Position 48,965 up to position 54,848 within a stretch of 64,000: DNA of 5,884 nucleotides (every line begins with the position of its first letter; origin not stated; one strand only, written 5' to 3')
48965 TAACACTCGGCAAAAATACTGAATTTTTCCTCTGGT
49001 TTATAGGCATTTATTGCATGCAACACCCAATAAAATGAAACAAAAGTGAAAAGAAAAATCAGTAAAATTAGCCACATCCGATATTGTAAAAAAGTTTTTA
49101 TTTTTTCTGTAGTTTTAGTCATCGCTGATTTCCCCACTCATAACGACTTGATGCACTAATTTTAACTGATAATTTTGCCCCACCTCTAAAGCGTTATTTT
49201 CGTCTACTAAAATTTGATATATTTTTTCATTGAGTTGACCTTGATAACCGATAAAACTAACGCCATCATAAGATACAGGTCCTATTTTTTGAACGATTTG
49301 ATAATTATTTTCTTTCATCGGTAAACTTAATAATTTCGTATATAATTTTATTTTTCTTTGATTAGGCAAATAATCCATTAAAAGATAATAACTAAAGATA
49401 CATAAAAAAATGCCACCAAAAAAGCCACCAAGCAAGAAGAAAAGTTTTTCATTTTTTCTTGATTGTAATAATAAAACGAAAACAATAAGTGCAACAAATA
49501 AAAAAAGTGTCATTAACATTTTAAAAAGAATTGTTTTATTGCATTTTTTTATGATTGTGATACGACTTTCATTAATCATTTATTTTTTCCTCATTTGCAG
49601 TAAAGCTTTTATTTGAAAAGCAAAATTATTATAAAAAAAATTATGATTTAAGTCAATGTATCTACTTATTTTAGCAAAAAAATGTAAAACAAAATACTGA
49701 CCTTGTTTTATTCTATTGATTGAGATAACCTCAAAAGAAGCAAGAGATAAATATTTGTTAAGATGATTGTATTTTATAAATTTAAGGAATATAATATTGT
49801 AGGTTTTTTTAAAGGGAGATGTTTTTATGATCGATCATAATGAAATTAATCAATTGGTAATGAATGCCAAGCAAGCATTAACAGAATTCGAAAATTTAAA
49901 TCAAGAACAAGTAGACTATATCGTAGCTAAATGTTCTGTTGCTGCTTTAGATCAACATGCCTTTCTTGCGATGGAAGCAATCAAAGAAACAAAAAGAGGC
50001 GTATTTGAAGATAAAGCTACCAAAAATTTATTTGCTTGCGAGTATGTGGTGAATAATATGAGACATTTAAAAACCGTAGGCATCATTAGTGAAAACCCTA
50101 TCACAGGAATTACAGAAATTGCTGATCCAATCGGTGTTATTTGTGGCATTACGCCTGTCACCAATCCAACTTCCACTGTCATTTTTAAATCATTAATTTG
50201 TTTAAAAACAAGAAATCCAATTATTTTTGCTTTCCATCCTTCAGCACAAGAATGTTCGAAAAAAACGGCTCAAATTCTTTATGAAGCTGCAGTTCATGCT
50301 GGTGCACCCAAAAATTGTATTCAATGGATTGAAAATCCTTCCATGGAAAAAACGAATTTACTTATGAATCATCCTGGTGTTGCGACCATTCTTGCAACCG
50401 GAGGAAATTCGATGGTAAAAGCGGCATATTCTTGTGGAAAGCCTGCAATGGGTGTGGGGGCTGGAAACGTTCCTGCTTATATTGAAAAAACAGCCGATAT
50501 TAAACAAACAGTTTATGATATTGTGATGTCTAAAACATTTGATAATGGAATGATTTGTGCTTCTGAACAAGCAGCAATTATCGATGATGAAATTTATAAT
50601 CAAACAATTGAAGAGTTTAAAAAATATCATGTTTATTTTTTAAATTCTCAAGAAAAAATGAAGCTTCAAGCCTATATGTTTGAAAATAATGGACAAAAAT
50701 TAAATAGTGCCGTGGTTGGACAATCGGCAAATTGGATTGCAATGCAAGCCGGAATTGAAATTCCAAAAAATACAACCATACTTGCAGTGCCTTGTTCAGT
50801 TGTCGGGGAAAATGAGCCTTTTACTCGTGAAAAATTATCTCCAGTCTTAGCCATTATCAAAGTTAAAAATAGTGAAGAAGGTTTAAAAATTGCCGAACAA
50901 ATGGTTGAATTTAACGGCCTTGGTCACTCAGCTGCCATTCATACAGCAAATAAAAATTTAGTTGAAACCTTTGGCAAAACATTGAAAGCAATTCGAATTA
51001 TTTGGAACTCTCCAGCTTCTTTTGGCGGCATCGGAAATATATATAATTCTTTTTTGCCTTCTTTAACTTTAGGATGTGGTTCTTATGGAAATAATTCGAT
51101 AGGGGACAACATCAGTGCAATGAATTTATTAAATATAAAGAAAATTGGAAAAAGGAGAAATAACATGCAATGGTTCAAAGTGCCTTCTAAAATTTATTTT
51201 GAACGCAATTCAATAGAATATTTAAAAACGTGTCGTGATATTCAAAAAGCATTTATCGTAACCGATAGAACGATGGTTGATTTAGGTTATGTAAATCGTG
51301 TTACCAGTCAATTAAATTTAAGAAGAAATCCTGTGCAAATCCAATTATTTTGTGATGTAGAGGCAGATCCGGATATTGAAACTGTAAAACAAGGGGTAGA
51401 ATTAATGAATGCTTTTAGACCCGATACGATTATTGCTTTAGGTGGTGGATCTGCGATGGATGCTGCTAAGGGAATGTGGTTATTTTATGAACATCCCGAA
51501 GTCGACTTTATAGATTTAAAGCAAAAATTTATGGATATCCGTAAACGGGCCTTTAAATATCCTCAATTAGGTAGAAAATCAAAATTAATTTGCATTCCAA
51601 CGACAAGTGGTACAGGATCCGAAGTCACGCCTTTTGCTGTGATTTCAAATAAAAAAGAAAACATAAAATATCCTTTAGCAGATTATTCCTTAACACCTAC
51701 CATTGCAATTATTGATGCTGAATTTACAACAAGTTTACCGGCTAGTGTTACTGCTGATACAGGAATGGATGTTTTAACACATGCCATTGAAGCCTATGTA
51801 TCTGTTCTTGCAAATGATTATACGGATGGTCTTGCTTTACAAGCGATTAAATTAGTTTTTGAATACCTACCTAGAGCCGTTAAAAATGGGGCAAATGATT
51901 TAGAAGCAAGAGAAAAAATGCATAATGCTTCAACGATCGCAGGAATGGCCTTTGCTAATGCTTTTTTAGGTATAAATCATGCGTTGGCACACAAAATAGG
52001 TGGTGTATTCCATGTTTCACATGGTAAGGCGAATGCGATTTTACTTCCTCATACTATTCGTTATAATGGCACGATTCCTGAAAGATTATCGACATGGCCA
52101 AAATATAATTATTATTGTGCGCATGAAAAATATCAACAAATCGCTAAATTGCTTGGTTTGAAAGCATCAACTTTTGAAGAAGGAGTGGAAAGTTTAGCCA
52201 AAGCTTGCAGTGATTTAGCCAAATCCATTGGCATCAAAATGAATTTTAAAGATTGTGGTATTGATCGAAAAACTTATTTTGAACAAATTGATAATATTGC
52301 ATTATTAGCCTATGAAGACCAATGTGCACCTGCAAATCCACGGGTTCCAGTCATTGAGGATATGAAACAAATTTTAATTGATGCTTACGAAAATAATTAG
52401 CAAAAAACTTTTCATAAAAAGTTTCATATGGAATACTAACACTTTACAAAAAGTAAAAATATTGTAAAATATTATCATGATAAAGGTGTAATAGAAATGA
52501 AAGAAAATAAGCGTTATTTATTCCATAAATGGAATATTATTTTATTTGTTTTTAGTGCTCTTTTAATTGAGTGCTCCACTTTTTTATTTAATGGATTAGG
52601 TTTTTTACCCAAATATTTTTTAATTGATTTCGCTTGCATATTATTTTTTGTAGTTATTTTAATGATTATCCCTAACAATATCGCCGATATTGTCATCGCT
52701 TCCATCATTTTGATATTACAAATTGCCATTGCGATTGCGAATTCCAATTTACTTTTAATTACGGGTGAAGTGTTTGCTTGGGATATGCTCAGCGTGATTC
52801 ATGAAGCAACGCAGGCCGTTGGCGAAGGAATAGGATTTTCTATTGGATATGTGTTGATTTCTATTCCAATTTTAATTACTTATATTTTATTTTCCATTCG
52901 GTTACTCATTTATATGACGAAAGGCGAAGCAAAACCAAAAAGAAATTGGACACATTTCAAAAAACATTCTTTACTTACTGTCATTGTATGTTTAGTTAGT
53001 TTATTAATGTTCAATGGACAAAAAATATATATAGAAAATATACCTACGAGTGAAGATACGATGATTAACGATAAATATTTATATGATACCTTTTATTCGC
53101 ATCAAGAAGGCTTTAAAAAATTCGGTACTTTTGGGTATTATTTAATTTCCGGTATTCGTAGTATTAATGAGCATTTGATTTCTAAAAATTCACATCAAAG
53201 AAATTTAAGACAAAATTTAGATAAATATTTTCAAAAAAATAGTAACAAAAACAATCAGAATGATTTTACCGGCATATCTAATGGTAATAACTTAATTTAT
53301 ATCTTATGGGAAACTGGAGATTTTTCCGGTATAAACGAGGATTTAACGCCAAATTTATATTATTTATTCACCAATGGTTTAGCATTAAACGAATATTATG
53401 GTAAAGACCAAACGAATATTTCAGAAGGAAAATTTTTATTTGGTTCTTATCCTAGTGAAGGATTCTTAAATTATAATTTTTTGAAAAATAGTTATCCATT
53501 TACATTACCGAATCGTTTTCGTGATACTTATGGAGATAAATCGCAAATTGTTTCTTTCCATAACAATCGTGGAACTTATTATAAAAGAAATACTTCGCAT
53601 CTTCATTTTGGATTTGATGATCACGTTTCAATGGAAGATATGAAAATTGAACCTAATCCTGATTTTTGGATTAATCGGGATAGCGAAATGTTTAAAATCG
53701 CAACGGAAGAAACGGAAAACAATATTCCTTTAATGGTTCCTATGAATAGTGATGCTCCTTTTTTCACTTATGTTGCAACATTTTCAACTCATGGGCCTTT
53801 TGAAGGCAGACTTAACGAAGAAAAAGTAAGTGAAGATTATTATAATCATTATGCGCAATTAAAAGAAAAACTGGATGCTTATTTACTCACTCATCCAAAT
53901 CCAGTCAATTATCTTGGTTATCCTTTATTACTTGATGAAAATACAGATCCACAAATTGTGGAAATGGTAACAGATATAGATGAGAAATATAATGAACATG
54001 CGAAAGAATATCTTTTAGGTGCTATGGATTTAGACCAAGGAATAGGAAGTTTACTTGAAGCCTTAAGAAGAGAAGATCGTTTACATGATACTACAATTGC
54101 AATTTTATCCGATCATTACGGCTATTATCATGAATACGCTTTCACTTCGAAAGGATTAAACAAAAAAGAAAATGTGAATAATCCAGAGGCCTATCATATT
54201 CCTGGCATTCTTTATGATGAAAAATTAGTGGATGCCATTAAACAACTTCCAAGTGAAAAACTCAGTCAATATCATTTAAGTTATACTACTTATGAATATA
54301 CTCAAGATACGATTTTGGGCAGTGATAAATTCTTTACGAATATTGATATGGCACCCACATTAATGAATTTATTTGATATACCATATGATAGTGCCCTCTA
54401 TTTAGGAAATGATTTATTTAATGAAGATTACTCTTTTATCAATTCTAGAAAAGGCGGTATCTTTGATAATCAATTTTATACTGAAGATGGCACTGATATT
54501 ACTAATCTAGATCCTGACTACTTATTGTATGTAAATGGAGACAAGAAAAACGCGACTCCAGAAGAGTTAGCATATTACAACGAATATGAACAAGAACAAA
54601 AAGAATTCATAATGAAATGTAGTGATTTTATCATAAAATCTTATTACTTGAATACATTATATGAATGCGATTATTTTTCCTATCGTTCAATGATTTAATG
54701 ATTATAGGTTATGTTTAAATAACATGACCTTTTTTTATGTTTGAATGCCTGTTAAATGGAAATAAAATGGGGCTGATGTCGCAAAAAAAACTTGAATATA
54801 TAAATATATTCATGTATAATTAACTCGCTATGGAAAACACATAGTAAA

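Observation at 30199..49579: Gram-positive beta-glucan (laminarin-type) utilisation locus with three GH16, a GH30 and a 1028-aa putative phosphorylase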

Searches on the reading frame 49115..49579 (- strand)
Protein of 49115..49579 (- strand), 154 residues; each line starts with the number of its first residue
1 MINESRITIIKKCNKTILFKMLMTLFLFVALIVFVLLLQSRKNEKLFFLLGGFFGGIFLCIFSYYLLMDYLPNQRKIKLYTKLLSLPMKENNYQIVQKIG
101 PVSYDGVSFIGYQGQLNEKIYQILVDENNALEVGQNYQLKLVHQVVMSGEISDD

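Call 5: search_protein_families(library=pfam, proteins=[window:49115-49579:-], max_evalue=0.01)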
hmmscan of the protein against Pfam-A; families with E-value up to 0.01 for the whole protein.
window:49115-49579:- (154 aa): 1 family
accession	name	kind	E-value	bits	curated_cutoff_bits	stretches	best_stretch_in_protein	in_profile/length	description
PF13567.11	DUF4131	-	0.00087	19.5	31.6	1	24-94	10-84/165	Domain of unknown function (DUF4131)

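Call 7: search_protein_families(library=ncbifam, proteins=[window:49115-49579:-], max_evalue=0.01)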
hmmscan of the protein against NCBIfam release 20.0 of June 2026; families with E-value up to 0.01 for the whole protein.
window:49115-49579:- (154 aa): 1 family
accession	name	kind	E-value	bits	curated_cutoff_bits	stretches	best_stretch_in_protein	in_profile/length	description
TIGR03025.1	EPS_sugtrans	subfamily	0.0024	17.2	295.55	1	16-138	60-188/445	exopolysaccharide biosynthesis polyprenyl glycosylphosphotransferase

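Call 36: search_protein_families(library=pfam, proteins=[window:49115-49579:-], max_evalue=10)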
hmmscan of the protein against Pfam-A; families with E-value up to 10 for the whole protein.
window:49115-49579:- (154 aa): 7 families
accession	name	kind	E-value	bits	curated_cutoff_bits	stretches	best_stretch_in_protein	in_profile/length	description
PF13567.11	DUF4131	-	0.00087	19.5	31.6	1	24-94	10-84/165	Domain of unknown function (DUF4131)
PF20479.3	TMEM128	-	0.014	16.3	23.9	1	17-71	10-64/124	TMEM128 protein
PF03706.18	LPG_synthase_TM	-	0.039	13.8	33.4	1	16-78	112-175/302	Lysylphosphatidylglycerol synthase TM region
PF20154.4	LNT_N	-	0.045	14.4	27.1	1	24-68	15-58/159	Apolipoprotein N-acyltransferase N-terminal domain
PF07895.16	DUF1673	-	0.066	13.6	30.4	1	8-80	115-189/204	Protein of unknown function (DUF1673)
PF06570.16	DUF1129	-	0.072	13.1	29.1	1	14-84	79-152/207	Protein of unknown function (DUF1129)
PF06196.17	DUF997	-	0.11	12.9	26.3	1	13-51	2-40/77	Protein of unknown function (DUF997)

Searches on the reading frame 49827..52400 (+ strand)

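Call 5: search_protein_families(library=pfam, proteins=[window:49827-52400:+], max_evalue=0.01)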
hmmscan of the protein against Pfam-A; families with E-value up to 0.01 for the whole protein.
window:49827-52400:+ (857 aa): 4 families
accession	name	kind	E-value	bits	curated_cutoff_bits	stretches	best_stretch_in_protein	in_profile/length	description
PF25137.1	ADH_Fe_C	-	5.5e-69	232.2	27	1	642-854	1-194/194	Fe-containing alcohol dehydrogenase family, C-terminal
PF00465.25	Fe-ADH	-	2.9e-44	151.1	31.3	1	453-630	1-167/168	Iron-containing alcohol dehydrogenase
PF00171.27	Aldedh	-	1.7e-25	90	23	1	3-397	27-426/461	Aldehyde dehydrogenase family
PF13685.12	Fe-ADH_2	-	5.2e-06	27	28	1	465-548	13-91/149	Iron-containing alcohol dehydrogenase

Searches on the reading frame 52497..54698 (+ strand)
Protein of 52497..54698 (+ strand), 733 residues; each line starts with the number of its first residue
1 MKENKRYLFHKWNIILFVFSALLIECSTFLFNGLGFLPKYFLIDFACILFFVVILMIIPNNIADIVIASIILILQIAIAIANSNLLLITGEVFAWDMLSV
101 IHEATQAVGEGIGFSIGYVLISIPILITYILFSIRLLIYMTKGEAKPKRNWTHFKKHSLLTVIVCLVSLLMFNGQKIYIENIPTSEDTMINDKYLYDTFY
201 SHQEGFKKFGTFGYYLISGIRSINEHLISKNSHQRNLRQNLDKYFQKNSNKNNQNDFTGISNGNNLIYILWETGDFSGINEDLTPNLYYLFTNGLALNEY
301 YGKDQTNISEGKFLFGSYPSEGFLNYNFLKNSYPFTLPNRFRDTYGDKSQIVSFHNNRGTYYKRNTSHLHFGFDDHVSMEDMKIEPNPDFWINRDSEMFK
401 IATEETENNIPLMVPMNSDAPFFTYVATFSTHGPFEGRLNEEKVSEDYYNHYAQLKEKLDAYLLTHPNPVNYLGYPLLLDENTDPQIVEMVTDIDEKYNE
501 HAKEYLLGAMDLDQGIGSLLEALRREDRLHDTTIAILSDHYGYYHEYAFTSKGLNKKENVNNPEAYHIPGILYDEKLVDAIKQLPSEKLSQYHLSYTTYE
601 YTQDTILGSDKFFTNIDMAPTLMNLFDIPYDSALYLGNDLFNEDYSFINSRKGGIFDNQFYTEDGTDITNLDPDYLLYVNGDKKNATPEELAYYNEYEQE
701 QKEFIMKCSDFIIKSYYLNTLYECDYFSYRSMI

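Call 5: search_protein_families(library=pfam, proteins=[window:52497-54698:+], max_evalue=0.01)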
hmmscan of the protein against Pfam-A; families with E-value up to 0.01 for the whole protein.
window:52497-54698:+ (733 aa): 1 family
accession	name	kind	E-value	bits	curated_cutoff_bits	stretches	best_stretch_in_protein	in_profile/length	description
PF00884.28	Sulfatase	-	1.9e-19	70.5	25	1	265-628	2-301/301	Sulfatase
